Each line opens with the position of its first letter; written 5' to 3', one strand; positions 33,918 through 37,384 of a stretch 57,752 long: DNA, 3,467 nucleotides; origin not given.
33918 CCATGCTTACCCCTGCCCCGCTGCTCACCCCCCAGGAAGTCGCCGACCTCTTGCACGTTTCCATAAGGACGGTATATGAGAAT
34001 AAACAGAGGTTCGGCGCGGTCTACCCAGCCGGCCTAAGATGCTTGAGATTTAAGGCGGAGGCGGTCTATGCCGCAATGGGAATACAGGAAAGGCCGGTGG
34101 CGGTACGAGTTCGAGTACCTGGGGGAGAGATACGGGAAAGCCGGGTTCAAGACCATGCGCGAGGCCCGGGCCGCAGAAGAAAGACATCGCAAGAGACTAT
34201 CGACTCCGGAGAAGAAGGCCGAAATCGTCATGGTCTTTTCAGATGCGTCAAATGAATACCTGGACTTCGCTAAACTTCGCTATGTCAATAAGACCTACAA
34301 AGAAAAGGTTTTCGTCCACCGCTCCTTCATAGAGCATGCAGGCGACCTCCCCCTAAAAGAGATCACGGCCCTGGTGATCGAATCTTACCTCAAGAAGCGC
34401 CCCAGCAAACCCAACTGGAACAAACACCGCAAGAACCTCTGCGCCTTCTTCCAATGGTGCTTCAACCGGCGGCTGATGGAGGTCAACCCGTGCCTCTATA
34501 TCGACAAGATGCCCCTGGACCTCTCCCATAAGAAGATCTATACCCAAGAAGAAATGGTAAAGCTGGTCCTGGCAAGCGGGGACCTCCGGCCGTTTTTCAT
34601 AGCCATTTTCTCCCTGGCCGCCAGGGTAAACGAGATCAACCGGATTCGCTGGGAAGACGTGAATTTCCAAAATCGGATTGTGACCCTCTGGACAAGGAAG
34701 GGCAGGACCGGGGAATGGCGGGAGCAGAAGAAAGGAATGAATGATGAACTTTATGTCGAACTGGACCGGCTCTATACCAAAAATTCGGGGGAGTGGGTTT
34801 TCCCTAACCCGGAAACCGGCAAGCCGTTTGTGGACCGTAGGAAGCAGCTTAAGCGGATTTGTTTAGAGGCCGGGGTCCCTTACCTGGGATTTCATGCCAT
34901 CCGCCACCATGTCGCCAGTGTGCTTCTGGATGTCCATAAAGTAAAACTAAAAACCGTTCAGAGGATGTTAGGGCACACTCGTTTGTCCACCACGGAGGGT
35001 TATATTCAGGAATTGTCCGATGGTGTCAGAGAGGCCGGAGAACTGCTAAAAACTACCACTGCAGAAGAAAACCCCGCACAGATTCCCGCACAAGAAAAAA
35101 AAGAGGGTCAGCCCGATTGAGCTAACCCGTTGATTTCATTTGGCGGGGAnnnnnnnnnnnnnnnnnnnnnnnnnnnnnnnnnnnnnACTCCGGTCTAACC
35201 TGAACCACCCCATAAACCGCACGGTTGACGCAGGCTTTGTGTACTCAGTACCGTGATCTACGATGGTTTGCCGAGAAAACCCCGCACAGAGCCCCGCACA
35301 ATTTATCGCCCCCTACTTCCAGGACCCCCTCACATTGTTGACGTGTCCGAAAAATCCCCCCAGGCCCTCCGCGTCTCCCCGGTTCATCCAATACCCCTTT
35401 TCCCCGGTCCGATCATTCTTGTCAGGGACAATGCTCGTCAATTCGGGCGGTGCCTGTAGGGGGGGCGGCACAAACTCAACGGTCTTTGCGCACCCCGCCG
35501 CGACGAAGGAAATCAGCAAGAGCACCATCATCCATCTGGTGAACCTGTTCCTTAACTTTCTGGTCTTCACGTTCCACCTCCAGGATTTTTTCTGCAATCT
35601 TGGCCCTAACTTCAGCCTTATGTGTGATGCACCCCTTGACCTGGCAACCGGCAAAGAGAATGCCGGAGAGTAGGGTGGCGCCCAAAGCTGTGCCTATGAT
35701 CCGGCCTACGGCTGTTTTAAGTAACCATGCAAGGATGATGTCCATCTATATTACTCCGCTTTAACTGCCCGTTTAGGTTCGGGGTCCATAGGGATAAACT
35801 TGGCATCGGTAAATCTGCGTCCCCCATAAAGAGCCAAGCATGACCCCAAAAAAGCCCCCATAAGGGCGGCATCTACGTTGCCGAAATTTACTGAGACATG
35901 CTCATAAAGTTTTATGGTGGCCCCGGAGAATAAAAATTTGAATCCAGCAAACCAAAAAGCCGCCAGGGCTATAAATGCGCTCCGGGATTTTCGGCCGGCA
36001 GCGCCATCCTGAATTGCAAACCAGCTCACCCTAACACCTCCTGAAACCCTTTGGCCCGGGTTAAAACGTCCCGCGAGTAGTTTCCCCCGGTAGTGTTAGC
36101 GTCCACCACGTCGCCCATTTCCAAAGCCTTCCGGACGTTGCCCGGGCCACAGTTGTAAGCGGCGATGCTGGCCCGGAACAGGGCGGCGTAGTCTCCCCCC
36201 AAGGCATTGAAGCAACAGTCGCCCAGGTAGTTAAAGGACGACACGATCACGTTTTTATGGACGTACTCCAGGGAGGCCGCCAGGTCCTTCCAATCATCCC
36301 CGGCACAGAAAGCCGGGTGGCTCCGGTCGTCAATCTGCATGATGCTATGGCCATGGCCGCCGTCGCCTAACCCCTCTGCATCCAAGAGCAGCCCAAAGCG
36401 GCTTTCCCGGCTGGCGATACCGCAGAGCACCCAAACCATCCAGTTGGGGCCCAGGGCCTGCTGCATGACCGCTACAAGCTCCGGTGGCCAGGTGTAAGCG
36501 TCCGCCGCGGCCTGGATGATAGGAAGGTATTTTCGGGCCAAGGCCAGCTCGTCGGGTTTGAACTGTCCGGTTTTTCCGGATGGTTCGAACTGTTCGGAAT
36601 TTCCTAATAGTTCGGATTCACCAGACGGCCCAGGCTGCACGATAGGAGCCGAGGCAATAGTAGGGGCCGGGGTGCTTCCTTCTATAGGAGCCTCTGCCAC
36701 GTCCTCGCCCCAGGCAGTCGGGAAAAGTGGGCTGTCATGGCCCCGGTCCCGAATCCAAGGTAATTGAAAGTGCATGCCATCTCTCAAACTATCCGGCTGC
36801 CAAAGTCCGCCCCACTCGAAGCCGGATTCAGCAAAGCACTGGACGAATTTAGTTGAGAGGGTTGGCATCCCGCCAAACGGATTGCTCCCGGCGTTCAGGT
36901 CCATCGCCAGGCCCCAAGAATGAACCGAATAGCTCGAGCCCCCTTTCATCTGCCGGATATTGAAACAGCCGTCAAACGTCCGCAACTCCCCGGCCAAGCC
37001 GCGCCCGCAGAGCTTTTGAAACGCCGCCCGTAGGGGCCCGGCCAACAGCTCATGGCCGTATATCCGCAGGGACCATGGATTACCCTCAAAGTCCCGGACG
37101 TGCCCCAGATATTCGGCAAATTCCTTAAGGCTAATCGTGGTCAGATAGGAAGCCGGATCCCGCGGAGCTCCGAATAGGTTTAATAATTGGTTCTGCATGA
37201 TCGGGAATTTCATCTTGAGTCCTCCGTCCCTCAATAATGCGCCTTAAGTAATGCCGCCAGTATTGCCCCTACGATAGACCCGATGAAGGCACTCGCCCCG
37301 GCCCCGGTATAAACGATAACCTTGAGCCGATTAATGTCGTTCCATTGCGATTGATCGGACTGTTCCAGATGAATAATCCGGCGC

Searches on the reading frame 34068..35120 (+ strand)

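Call 89: search_protein_families(library=phrogs, proteins=[window:34068-35120:+], max_evalue=0.00001)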
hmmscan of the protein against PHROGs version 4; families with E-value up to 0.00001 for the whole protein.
window:34068-35120:+ (350 aa): 2 families
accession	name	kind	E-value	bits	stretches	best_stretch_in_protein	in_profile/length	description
phrog_1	-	integration and excision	5.7e-46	159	1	6-330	119-450/611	integrase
phrog_216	-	integration and excision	1.3e-23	84.6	1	118-332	16-241/301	integrase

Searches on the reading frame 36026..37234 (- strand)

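Call 89: search_protein_families(library=phrogs, proteins=[window:36026-37234:-], max_evalue=0.00001)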
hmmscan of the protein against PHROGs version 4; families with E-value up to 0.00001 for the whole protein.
window:36026-37234:- (402 aa): 3 families
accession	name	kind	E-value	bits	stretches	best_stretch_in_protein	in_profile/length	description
phrog_6584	-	unknown function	4.3e-10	41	1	14-118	4-108/154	-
phrog_17001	-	lysis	7.2e-10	39.9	1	84-118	184-218/265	endolysin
phrog_2649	-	lysis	3.6e-07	31.3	1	96-159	71-128/261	endolysin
